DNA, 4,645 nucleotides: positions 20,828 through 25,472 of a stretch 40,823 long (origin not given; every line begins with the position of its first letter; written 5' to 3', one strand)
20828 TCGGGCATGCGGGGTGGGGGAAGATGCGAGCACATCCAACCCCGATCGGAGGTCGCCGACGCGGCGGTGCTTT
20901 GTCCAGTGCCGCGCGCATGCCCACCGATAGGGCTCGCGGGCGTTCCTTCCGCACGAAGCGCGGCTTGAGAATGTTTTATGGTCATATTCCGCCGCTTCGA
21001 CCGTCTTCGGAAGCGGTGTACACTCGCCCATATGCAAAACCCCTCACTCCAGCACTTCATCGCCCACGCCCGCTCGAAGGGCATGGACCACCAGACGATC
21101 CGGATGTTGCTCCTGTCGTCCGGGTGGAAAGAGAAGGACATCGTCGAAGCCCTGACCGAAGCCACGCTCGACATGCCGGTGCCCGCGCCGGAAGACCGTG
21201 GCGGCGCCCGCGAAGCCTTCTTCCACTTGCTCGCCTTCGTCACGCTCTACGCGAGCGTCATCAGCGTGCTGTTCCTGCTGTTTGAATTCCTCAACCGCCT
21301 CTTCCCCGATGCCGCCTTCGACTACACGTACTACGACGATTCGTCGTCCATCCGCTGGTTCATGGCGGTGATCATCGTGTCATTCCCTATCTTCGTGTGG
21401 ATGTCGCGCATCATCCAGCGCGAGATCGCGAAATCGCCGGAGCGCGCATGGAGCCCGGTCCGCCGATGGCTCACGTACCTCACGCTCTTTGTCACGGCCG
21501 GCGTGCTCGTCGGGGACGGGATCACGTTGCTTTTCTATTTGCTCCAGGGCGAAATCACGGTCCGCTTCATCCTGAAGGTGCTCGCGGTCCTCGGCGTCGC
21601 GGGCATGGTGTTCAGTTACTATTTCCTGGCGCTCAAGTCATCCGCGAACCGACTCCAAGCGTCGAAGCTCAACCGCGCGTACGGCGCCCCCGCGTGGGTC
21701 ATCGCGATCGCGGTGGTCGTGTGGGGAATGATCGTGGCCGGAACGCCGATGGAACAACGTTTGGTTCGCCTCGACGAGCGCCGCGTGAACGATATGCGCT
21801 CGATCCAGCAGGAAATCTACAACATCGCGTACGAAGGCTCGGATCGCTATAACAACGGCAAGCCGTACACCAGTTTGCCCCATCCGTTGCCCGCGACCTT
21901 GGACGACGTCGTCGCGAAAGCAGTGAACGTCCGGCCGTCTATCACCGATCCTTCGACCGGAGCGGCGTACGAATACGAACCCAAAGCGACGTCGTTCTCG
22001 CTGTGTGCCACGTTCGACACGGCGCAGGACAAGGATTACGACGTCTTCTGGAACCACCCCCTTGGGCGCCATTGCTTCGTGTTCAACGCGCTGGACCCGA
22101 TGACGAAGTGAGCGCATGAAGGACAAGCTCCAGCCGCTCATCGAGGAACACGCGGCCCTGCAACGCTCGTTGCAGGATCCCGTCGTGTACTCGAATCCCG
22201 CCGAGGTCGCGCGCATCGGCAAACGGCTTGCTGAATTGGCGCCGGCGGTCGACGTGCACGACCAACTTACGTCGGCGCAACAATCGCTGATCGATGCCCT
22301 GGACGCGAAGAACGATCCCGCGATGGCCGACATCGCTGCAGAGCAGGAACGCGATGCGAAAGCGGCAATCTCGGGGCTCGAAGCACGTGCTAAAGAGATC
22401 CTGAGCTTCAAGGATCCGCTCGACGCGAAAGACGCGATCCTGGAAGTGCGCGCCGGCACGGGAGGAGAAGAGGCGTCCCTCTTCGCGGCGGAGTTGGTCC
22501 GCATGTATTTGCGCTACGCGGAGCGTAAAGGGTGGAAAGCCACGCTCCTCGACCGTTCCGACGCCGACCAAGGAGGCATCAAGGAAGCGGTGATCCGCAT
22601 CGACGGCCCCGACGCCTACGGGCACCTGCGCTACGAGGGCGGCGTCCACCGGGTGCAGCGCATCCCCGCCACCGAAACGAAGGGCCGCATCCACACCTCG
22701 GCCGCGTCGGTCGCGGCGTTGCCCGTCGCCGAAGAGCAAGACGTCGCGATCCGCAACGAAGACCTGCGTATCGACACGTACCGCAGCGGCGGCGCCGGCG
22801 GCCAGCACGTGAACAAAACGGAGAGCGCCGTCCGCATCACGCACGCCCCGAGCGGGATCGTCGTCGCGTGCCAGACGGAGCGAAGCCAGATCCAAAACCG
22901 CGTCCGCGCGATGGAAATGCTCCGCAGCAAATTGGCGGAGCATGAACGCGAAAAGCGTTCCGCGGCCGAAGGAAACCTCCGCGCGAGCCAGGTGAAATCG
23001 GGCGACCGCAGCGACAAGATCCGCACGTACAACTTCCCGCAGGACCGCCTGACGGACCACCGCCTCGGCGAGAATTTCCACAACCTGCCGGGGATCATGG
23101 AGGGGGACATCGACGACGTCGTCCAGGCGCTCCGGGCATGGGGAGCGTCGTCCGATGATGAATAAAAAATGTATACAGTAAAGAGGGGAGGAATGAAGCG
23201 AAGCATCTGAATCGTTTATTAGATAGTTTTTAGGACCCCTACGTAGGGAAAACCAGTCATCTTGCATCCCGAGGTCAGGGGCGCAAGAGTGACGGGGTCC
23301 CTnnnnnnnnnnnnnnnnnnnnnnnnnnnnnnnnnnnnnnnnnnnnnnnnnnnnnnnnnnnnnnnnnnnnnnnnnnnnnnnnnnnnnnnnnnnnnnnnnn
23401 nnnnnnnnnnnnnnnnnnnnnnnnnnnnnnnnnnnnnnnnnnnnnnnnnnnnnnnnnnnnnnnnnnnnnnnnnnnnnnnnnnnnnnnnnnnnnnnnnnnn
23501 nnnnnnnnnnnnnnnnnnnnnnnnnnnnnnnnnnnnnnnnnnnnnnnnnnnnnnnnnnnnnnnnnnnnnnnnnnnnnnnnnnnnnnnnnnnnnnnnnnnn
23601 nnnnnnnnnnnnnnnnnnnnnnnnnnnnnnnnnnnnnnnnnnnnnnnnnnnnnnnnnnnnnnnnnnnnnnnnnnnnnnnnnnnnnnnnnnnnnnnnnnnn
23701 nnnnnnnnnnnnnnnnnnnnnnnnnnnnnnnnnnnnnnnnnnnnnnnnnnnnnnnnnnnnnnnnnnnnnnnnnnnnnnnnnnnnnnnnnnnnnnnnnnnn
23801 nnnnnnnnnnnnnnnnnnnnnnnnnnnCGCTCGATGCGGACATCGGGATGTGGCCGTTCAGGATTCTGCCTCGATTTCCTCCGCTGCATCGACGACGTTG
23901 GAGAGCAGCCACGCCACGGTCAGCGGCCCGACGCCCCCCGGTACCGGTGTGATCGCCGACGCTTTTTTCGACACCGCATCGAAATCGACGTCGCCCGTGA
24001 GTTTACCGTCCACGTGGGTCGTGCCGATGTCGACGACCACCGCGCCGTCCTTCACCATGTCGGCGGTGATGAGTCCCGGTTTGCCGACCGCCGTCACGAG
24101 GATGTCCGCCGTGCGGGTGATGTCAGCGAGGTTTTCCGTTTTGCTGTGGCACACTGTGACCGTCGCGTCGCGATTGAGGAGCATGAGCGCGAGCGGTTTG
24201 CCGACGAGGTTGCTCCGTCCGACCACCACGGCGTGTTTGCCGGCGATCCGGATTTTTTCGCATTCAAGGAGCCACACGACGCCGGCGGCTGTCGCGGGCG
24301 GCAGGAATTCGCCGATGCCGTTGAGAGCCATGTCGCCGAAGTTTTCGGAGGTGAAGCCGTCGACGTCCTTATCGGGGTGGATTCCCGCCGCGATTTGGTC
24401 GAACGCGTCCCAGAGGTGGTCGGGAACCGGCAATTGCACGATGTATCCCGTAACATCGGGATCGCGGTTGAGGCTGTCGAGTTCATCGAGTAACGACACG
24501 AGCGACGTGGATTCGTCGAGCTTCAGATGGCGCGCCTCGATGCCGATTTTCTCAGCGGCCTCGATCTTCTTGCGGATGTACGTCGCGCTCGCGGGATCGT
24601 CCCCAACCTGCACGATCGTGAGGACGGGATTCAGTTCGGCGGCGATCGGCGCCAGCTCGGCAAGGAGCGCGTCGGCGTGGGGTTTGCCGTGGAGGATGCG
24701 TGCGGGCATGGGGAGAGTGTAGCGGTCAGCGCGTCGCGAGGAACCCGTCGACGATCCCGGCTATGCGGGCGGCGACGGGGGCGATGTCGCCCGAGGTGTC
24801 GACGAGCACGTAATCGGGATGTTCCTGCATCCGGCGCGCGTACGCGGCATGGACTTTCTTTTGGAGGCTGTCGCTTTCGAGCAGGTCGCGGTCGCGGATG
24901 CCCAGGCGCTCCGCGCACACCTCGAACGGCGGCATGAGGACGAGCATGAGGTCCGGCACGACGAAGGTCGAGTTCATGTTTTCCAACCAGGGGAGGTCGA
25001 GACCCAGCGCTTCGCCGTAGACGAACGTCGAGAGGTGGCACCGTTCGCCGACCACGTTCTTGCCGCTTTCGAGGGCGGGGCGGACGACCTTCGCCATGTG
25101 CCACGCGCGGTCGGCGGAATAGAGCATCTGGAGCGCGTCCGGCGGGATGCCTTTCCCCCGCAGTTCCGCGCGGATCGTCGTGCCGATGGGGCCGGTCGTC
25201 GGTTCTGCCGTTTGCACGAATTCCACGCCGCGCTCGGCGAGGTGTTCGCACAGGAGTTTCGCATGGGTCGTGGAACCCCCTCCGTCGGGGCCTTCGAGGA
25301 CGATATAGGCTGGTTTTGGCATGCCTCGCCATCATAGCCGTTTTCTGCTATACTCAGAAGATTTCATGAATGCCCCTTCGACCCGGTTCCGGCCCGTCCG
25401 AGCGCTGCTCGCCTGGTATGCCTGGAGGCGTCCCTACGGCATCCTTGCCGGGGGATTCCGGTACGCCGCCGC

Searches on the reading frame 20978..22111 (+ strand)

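Call 30: search_protein_families(library=pfam, proteins=[window:20978-22111:+], max_evalue=0.001)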
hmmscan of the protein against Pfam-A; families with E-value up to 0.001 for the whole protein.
window:20978-22111:+ (377 aa): 1 family
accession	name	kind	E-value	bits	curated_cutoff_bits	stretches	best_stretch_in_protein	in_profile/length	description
PF18920.5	DUF5671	-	4.4e-26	91.8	28.4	1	79-214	1-131/132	Domain of unknown function (DUF5671)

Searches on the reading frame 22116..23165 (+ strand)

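Call 30: search_protein_families(library=pfam, proteins=[window:22116-23165:+], max_evalue=0.001)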
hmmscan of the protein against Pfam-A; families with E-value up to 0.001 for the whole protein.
window:22116-23165:+ (349 aa): 2 families
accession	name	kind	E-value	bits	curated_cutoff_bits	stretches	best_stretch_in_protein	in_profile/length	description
PF03462.23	PCRF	-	4e-63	213.2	24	1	10-199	3-194/194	PCRF domain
PF00472.26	RF-1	-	1e-42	145.2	35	1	207-316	2-116/116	RF-1 domain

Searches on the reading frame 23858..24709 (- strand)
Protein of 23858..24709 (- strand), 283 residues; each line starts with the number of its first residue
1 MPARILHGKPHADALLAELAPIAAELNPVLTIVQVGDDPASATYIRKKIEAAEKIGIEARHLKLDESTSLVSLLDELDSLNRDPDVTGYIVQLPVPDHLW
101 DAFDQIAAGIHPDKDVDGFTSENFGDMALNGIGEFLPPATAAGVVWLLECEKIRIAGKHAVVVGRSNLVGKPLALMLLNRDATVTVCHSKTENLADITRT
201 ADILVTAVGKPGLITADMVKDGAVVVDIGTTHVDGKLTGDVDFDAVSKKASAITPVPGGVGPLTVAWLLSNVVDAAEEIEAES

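Call 32: search_protein_families(library=pfam, proteins=[window:23858-24709:-], max_evalue=0.001)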
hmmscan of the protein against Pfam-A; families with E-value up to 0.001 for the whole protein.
window:23858-24709:- (283 aa): 3 families
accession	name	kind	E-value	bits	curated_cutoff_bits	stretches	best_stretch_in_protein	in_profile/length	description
PF02882.25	THF_DHG_CYH_C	-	6.6e-64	214.5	27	1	122-278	3-158/160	Tetrahydrofolate dehydrogenase/cyclohydrolase, NAD(P)-binding domain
PF00763.28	THF_DHG_CYH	-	1.5e-27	96.6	32.8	1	6-117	1-115/115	Tetrahydrofolate dehydrogenase/cyclohydrolase, catalytic domain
PF01262.27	AlaDh_PNT_C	-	0.00099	19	23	0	183-229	75-129/214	Alanine dehydrogenase/PNT, C-terminal domain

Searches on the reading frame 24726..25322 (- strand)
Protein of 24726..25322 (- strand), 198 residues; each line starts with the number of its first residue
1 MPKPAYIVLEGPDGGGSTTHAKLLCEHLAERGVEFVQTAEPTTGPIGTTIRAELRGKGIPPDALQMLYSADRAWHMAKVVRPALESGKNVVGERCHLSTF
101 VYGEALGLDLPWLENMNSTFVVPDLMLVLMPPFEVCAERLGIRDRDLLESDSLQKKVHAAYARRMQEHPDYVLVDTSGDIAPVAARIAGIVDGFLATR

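Call 32: search_protein_families(library=pfam, proteins=[window:24726-25322:-], max_evalue=0.001)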
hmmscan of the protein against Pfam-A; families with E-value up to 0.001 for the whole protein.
window:24726-25322:- (198 aa): 3 families
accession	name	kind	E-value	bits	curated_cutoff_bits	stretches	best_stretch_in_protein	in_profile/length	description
PF02223.23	Thymidylate_kin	-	1.7e-31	109.7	27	1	9-186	1-184/185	Thymidylate kinase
PF13521.12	AAA_28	-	0.00053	20.7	27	1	7-164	2-149/164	AAA domain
PF13671.12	AAA_33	-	0.00063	20.5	27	0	7-167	2-142/143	AAA domain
